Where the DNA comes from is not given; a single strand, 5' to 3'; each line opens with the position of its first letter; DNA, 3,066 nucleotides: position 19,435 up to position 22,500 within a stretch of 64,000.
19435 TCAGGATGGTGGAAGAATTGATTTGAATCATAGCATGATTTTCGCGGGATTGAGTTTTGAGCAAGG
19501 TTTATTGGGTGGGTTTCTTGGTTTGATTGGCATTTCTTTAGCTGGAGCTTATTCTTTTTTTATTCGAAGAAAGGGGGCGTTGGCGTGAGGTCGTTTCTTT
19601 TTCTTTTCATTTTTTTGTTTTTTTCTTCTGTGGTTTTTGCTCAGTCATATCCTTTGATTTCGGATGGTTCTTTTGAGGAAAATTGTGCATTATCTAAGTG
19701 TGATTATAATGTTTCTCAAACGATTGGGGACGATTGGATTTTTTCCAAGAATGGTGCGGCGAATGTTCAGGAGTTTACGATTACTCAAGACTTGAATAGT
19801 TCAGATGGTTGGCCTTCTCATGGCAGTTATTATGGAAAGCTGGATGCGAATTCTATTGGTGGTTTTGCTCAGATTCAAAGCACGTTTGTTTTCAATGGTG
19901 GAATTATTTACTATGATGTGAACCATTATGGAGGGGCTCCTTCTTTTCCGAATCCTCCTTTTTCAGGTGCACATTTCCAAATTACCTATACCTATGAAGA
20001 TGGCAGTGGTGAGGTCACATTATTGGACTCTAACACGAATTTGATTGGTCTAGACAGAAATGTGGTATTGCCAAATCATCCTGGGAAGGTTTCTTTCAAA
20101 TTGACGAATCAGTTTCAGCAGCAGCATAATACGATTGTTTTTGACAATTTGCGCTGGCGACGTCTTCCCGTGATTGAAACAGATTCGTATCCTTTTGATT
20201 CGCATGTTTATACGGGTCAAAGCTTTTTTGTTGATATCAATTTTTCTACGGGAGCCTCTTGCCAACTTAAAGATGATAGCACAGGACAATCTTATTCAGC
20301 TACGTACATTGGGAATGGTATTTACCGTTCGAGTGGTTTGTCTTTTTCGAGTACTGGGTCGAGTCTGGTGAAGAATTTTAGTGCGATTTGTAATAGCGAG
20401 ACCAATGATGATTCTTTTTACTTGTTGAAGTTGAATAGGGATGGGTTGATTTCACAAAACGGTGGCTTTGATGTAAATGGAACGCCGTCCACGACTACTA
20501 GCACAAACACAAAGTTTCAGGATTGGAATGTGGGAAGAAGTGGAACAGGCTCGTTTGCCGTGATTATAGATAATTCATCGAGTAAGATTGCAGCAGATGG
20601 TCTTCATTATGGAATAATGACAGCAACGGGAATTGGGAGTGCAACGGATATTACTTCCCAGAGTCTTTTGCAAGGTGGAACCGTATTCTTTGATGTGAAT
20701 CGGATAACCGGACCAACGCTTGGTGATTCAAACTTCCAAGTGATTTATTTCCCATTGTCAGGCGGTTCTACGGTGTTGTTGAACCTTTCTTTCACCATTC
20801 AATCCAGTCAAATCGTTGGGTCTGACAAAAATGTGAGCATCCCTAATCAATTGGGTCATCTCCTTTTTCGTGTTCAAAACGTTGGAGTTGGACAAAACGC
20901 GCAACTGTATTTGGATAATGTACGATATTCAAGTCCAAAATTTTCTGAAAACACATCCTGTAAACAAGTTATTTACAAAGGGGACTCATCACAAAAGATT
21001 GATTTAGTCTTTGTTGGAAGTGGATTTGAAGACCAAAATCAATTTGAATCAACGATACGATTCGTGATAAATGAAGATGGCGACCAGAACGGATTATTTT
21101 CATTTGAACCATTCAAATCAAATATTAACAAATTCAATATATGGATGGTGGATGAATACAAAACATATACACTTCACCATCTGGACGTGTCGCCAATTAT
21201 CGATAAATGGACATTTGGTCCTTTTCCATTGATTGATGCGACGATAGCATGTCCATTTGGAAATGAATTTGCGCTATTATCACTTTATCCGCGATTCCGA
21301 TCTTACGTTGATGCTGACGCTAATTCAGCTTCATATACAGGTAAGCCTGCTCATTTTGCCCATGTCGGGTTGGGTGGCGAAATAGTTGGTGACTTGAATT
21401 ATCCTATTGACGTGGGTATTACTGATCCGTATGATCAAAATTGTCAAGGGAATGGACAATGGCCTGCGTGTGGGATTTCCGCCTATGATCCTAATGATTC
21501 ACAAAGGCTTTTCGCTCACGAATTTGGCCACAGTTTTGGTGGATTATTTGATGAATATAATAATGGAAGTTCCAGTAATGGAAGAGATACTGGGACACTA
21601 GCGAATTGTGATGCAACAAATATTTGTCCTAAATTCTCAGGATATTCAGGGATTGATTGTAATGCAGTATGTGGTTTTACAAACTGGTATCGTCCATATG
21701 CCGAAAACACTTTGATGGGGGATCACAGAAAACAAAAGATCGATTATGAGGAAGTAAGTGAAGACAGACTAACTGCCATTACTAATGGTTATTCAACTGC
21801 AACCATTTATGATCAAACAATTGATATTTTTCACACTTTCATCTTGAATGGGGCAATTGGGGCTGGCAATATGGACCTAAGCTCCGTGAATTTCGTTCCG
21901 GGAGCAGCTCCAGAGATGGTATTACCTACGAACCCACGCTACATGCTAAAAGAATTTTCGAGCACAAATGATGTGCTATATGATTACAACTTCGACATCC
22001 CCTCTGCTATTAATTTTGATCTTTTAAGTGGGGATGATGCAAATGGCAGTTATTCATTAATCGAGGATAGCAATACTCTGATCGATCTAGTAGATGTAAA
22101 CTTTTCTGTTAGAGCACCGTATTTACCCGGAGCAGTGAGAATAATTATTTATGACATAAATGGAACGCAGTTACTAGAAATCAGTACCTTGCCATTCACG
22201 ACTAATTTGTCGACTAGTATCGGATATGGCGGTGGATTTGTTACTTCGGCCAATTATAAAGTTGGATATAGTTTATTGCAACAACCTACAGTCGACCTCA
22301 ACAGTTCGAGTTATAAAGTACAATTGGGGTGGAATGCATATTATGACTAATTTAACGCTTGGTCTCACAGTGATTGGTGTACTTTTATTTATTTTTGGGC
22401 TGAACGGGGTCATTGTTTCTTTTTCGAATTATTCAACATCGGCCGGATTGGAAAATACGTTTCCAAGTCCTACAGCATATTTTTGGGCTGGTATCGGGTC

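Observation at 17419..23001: Low-GC, translationally coupled operon of secreted proteins ending in an M64-like zinc metallopeptidase: candidate undescribed surface proteolytic module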

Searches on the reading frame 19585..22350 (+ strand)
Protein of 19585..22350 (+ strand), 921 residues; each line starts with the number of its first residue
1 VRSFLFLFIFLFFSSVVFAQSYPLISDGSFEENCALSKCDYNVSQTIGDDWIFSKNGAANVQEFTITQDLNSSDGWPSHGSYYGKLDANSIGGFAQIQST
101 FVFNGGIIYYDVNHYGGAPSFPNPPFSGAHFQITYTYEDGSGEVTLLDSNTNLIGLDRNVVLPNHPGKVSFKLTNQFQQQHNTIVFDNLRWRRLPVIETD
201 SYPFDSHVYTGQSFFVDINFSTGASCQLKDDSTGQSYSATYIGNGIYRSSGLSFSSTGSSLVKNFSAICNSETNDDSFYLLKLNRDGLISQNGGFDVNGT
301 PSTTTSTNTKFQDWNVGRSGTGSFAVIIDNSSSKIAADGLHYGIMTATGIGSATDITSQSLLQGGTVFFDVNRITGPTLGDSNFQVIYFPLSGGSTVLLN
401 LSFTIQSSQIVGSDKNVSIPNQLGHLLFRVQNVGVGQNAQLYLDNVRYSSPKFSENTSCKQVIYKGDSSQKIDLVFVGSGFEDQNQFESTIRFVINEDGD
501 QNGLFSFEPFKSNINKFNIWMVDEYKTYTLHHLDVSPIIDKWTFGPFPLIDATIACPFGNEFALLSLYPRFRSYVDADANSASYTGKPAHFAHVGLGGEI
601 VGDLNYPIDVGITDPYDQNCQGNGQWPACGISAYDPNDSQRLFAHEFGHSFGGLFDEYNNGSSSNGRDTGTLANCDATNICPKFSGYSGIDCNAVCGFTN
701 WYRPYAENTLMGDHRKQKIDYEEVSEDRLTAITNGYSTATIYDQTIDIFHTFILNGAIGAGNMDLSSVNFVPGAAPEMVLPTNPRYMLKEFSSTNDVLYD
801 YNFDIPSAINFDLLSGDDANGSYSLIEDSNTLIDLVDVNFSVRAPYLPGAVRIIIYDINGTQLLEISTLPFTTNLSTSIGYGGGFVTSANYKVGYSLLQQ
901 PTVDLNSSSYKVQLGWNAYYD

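Call 5: search_protein_families(library=pfam, proteins=[window:19585-22350:+], max_evalue=1)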
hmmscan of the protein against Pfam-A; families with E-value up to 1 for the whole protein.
window:19585-22350:+ (921 aa): 2 families
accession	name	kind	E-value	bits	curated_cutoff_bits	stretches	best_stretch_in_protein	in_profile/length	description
PF09471.16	Peptidase_M64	-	2.6e-07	30.5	26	2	622-662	125-165/302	IgA Peptidase M64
PF13574.12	Reprolysin_2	-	0.0062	16.9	27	1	636-670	122-158/195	Metallo-peptidase family M12B Reprolysin-like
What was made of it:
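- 19585..22350 (+): g4, 921 aa. A secreted multidomain M64/igalysin-type zinc metallopeptidase. PF09471 scores 30.5 bits against a cutoff of 26 (call 5).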

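Call 9: find_homologous_proteins(query=window:19585-22350:+)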
Query window:19585-22350:+ (921 aa): 5 proteins with E <= 0.001 among 8000 candidates.
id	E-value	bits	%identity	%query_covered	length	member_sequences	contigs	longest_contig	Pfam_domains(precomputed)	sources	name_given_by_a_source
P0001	0.0e+0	2117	100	100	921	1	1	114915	PF09471.16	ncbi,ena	-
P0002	1.4e-206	707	39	97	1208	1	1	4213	PF09471.16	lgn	-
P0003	1.4e-174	601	41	88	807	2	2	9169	PF09471.16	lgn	-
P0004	5.3e-166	573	38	99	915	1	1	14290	PF09471.16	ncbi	-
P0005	5.3e-137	477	46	59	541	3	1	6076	PF09471.16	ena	-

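Call 11: find_encoding_contigs(protein=P0004, flank=10000, max_places=3)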
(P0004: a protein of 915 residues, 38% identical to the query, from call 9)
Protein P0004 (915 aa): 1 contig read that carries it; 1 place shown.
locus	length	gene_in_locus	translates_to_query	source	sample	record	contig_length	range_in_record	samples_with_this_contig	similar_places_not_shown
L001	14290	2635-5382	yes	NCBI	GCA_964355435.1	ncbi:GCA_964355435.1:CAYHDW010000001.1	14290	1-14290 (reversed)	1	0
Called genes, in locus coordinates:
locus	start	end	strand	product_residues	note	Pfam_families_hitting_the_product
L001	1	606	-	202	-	?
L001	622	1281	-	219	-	PF13549:ATP-grasp_5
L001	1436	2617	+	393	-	PF13884:Peptidase_S74 (weak)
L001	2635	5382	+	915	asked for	PF09471:Peptidase_M64 (faint)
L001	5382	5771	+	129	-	-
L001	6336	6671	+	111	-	-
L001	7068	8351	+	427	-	PF23023:Anti-Pycsar_Apyc1 (weak), PF16661:Lactamase_B_6, PF10996:Beta-Casp, PF07521:RMMBL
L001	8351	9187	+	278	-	PF25231:DUF7847 (weak), PF10110:GPDPase_memb (faint), PF06790:UPF0259 (weak)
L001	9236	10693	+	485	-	PF01738:DLH (faint), PF12740:PETase (faint), PF00561:Abhydrolase_1, PF12146:Hydrolase_4, PF12697:Abhydrolase_6, PF20408:Abhydrolase_11 (faint), PF12146:Hydrolase_4 (weak), PF04981:NMD3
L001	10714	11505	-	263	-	PF13560:HTH_31, PF01381:HTH_3, PF12844:HTH_19 (faint)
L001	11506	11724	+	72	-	-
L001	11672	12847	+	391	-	-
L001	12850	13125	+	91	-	-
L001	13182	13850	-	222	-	-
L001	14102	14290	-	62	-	?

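Call 12: find_encoding_contigs(protein=P0003, flank=10000, max_places=3)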
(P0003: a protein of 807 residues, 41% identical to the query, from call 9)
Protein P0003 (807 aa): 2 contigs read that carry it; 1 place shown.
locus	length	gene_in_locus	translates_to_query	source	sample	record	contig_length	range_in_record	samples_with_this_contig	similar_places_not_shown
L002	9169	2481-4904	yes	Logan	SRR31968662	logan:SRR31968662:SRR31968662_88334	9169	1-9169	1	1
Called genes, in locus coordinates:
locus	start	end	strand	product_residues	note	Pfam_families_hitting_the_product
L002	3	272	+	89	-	?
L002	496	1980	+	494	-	PF03215:Rad17 (faint), PF00004:AAA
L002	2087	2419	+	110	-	-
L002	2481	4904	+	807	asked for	PF09471:Peptidase_M64 (faint)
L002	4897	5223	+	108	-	-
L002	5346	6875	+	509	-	-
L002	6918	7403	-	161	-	-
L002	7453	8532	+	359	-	PF00278:Orn_DAP_Arg_deC (weak), PF01168:Ala_racemase_N, PF02784:Orn_Arg_deC_N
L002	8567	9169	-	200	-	?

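Call 13: find_encoding_contigs(protein=P0005, flank=10000, max_places=3)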
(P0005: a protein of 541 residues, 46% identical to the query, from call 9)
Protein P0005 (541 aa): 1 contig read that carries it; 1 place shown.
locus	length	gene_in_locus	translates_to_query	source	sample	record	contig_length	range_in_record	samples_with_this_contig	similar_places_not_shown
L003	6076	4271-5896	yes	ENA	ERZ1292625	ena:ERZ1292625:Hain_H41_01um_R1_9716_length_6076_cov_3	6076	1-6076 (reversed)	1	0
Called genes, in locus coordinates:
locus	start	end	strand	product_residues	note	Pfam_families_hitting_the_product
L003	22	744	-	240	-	PF06745:ATPase, PF13481:AAA_25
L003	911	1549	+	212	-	-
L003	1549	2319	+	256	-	-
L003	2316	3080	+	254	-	-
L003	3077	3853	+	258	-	-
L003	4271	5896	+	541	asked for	PF09471:Peptidase_M64 (faint)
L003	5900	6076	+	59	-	?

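Call 14: find_encoding_contigs(protein=P0002, flank=10000, max_places=3)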
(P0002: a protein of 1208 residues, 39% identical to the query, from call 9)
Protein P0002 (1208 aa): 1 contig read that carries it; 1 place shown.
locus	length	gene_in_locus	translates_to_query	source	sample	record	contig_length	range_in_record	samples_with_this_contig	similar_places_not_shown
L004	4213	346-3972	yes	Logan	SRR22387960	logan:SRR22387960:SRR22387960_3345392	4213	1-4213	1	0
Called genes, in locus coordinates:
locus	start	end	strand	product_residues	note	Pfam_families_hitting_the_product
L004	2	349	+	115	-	?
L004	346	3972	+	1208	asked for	PF09471:Peptidase_M64 (faint)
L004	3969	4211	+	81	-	?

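Call 17: find_encoding_contigs(protein=P0001, flank=10000, max_places=3)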
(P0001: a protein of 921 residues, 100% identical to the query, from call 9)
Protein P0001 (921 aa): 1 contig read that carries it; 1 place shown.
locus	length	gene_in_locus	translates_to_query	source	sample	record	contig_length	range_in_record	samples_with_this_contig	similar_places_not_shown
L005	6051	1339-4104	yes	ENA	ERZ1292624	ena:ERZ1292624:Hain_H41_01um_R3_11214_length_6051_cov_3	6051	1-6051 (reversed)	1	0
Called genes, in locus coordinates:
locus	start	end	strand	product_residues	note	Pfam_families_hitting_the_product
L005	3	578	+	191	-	?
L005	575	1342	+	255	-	-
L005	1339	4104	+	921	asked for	PF09471:Peptidase_M64 (faint)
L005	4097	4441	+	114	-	-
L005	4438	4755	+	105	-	-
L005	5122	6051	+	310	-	?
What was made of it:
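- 22343..22687 (+): g5, 114 aa, a 3-TM membrane protein. The L005 gene call gives the same 114 aa (call 17).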

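Call 20: search_protein_families(library=ncbifam, proteins=[window:19585-22350:+, L001:1436-2617:+], max_evalue=1)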
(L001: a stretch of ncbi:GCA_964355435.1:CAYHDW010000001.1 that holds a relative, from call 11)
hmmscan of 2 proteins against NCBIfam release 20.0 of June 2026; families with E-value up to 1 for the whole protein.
window:19585-22350:+ (921 aa): 1 family
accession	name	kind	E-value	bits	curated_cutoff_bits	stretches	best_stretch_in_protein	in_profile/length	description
TIGR03296.1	M6dom_TIGR03296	domain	0.021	14.7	110.8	1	637-670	163-197/286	M6 family metalloprotease domain-containing protein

L001:1436-2617:+ (393 aa): 1 family
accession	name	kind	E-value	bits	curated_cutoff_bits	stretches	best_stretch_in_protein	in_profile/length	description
NF000157.1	fusid_est_FusH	equivalog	0.14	10.8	999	1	211-276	429-492/520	fusidic acid esterase FusH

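Call 21: search_solved_structures(query=window:19585-22350:+, max_evalue=1, show_alignments=2)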
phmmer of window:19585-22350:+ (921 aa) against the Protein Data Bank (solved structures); distinct sequences matched with E-value up to 1: 4.
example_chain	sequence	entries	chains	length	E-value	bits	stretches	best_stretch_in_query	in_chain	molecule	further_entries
4df9_A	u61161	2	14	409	0.00027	22.6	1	622-659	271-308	putative peptidase | Lipoprotein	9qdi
3p1v_A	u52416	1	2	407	0.0018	19.9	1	633-659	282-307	Metallo-endopeptidase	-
2lo6_A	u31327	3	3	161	0.13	13.7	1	497-604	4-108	Protein NRD1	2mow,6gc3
3clj_A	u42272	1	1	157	0.44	11.9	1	504-604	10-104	Protein NRD1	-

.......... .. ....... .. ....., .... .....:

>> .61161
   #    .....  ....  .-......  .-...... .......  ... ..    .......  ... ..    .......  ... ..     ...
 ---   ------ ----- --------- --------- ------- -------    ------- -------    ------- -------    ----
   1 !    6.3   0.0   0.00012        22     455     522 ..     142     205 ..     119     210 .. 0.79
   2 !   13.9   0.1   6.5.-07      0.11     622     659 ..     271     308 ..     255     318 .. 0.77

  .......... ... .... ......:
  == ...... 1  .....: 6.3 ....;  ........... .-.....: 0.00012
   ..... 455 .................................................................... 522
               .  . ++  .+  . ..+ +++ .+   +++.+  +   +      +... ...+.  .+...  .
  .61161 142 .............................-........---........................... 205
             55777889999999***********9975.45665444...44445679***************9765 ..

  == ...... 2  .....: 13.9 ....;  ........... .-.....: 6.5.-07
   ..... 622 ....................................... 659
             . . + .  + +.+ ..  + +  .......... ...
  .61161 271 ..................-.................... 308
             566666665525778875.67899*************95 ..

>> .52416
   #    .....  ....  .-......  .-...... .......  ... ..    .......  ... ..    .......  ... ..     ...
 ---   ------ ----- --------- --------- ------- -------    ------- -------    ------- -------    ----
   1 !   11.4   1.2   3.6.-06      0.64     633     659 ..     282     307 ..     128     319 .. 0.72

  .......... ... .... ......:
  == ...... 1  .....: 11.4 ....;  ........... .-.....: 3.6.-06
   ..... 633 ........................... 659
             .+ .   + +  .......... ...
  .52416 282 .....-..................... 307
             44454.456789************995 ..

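Call 28: find_related_loci(query=A1, collection=genome_contigs, flank=10000)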
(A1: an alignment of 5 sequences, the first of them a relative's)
Query A1 (921 aa) in genome_contigs; peptide patterns used: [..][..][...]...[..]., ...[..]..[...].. (x = any residue, [..] = any of these).
399 stretches matched a pattern; 65 encode a relative of the query (tblastn E <= 1e-3); 65 distinct loci.
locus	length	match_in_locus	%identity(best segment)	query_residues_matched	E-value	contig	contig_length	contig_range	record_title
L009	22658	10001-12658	34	17-915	1e-122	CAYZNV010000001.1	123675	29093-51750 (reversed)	MAG TPA_asm: uncultured archaeon isolate SRP278252_co2_833 genome assembly, contig: NODE_191_length_123675_cov_5.983126,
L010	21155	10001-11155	25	452-872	8e-20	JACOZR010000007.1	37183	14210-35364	MAG: Candidatus Woesearchaeota archaeon isolate NC_groundwater_210_Ag_S-0.1um_32_9 S4_GD2017_2_S1_scaffold_1667, whole g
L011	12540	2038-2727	27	455-736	2e-16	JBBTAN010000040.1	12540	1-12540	MAG: Nanoarchaeota archaeon isolate H43-bin069_1 H43_bin069_1_000000000040, whole genome shotgun sequence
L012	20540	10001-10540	29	446-672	2e-16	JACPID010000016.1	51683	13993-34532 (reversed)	MAG: Candidatus Woesearchaeota archaeon isolate NC_groundwater_431_Ag_B-0.1um_31_17 GD18-4_B1_scaffold_786591, whole gen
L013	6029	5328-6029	28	452-737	1e-15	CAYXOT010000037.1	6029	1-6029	MAG TPA_asm: uncultured archaeon isolate binchicken_co21_401 genome assembly, contig: NODE_15633_length_6029_cov_5.76565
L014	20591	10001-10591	26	459-690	8e-14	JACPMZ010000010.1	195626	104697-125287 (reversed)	MAG: Candidatus Woesearchaeota archaeon isolate NC_groundwater_562_Ag_S-0.1um_46_13 S35_SO-1_scaffold_304625, whole geno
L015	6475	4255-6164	23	452-879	2e-14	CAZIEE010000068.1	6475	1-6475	MAG TPA_asm: uncultured Methanosarcinales archaeon isolate SRP090828_co1_47 genome assembly, contig: NODE_2749_length_64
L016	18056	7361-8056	26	455-736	4e-13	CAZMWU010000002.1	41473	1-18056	MAG TPA_asm: uncultured archaeon isolate binchicken_co38_184 genome assembly, contig: NODE_1994_length_41473_cov_8.14539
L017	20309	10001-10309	34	455-550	5e-12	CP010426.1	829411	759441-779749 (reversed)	MAG: archaeon GW2011_AR20 chromosome, complete genome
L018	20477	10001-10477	29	462-658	6e-12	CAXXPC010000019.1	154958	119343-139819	MAG: Bacteroidales bacterium isolate b5e240cd-580e-429b-81a2-9268e245baac genome assembly, contig: contig_19, whole geno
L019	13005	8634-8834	40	456-522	2e-11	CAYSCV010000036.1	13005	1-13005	MAG TPA_asm: uncultured Methanosarcinales archaeon isolate ERP125453_co2_216 genome assembly, contig: NODE_1915_length_1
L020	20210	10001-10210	39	455-524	1e-10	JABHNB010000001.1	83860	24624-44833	MAG: archaeon isolate SI037S2_bin81 k141_1274162, whole genome shotgun sequence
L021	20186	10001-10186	46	456-523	2e-9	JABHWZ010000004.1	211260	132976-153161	MAG: archaeon isolate SI047_bin24 k141_305602, whole genome shotgun sequence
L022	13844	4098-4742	25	455-721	5e-9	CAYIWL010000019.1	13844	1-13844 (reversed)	MAG TPA_asm: Candidatus Woesearchaeota archaeon isolate ERP119705_co6_841 genome assembly, contig: NODE_5418_length_1384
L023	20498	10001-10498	28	461-664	6e-9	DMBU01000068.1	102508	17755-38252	MAG TPA_asm: Bacteroidales bacterium isolate UBA12171 contig_357, whole genome shotgun sequence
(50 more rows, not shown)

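Call 39: search_protein_families(library=pfam, proteins=[L009:6117-7601:+, L009:7695-8354:+, L009:8356-9135:+, L009:9090-9953:+, L009:9950-12679:+, L009:12657-13007:+, L009:13061-13480:+, L009:14033-15130:+, L009:4041-5240:+, L001:1436-2617:+], max_evalue=0.1)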
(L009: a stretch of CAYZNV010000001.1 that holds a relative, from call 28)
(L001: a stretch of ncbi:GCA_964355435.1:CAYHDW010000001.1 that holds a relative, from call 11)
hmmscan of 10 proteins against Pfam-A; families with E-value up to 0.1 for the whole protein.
L009:6117-7601:+ (494 aa): 21 families
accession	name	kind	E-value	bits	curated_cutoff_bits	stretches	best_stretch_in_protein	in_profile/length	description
PF00004.35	AAA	-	1e-15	58.8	21.2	1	42-154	1-126/131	ATPase family associated with various cellular activities (AAA)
PF03215.21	Rad17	-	5.8e-06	26.8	23.8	1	4-80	9-87/186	Rad17 P-loop domain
PF21960.2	RCF1-5-like_lid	-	5.6e-05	23.4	27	1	169-206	3-41/43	RCF1/5-like, AAA+ ATPase lid domain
PF13173.12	AAA_14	-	0.0001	22.7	27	1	39-111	2-76/129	AAA domain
PF05496.18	RuvB_N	-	0.00011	22.4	27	1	10-72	3-66/159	Holliday junction DNA helicase RuvB P-loop domain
PF16193.11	AAA_assoc_2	-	0.0013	19.4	34.3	1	176-220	3-53/81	AAA C-terminal domain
PF13401.12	AAA_22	-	0.0029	18.4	27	0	38-61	4-27/130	AAA domain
PF24883.2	NPHP3_N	-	0.004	17.8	24.8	0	31-60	13-43/164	Nephrocystin 3, N-terminal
PF07724.20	AAA_2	-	0.0041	17.6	27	1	42-125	6-99/166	AAA domain (Cdc48 subfamily)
PF22608.2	DNAX_ATPase_lid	-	0.0042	17.3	27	1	165-200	2-37/49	DNA polymerase III clamp loader subunit, ATPase lid domain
PF06068.19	TIP49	-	0.0072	16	23.8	1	39-79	50-92/347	TIP49 P-loop domain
PF20720.3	nSTAND3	-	0.0076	16.4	27.2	1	31-63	9-41/155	Novel STAND NTPase 3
PF25361.1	AAA_lid_RFC1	-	0.01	15.7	34.9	1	169-218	8-57/59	RFC1-like, AAA+ ATPase lid domain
PF12774.13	AAA_6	-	0.019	14.4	25.2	1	44-89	37-82/327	Hydrolytic ATP binding site of dynein motor region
PF06414.18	Zeta_toxin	-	0.021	14.7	22.3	1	36-75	13-54/199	Zeta toxin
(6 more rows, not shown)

L009:7695-8354:+ (219 aa): 0 families

L009:8356-9135:+ (259 aa): 0 families

L009:9090-9953:+ (287 aa): 0 families

L009:9950-12679:+ (909 aa): 2 families
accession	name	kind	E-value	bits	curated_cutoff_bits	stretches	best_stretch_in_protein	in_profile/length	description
PF09471.16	Peptidase_M64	-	7.7e-10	38.8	26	2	630-681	137-194/302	IgA Peptidase M64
PF13574.12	Reprolysin_2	-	0.009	16.3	27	1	635-692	124-184/195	Metallo-peptidase family M12B Reprolysin-like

L009:12657-13007:+ (116 aa): 0 families

L009:13061-13480:+ (139 aa): 1 family
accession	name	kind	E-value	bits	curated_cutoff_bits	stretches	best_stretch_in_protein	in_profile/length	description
PF06480.20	FtsH_ext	-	0.065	13.9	25.5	1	11-50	3-40/103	FtsH Extracellular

L009:14033-15130:+ (365 aa): 4 families
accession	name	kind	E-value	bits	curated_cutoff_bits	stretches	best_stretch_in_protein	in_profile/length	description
PF02784.22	Orn_Arg_deC_N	-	2.1e-23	83.4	23.4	1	45-257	9-246/247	Pyridoxal-dependent decarboxylase, pyridoxal binding domain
PF01168.26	Ala_racemase_N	-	4.2e-10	40.1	24.1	1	54-187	21-163/220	Alanine racemase, N-terminal domain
PF00278.28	Orn_DAP_Arg_deC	-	2.9e-07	31.1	23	1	259-343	6-95/95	Pyridoxal-dependent decarboxylase, C-terminal sheet domain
PF07485.16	DUF1529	-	0.094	13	25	0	156-182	66-92/121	Domain of Unknown Function (DUF1259)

L009:4041-5240:+ (399 aa): 8 families
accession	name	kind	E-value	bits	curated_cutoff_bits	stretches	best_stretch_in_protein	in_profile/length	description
PF04513.17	Baculo_PEP_C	-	0.0016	18.9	38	1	22-97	25-101/140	Baculovirus polyhedron envelope protein, PEP, C terminus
PF09177.16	STX6_10_61_N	-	0.0024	18.8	29.4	1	75-157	6-89/99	Syntaxin 6/10/61, N-terminal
PF23257.1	DUF7071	-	0.019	15.2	27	0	170-191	31-52/68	Domain of unknown function (DUF7071)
PF08776.16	VASP_tetra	-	0.024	14.6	25.8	0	120-133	13-26/36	VASP tetramerisation domain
PF07889.17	DUF1664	-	0.03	14.8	34.6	1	32-98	38-104/124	Protein of unknown function (DUF1664)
PF05377.16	FlaC_arch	-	0.043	14.7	27.8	0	254-278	13-37/55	Flagella accessory protein C (FlaC)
PF04728.18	LPP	-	0.047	14.5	29.1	0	79-112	19-52/53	Lipoprotein leucine-zipper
PF02321.23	OEP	-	0.078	13.2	22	0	26-99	91-163/187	Outer membrane efflux protein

L001:1436-2617:+ (393 aa): 1 family
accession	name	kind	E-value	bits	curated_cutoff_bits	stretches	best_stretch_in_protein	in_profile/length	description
PF13884.11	Peptidase_S74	-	4.9e-06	27.2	22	1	291-342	1-57/58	Chaperone of endosialidase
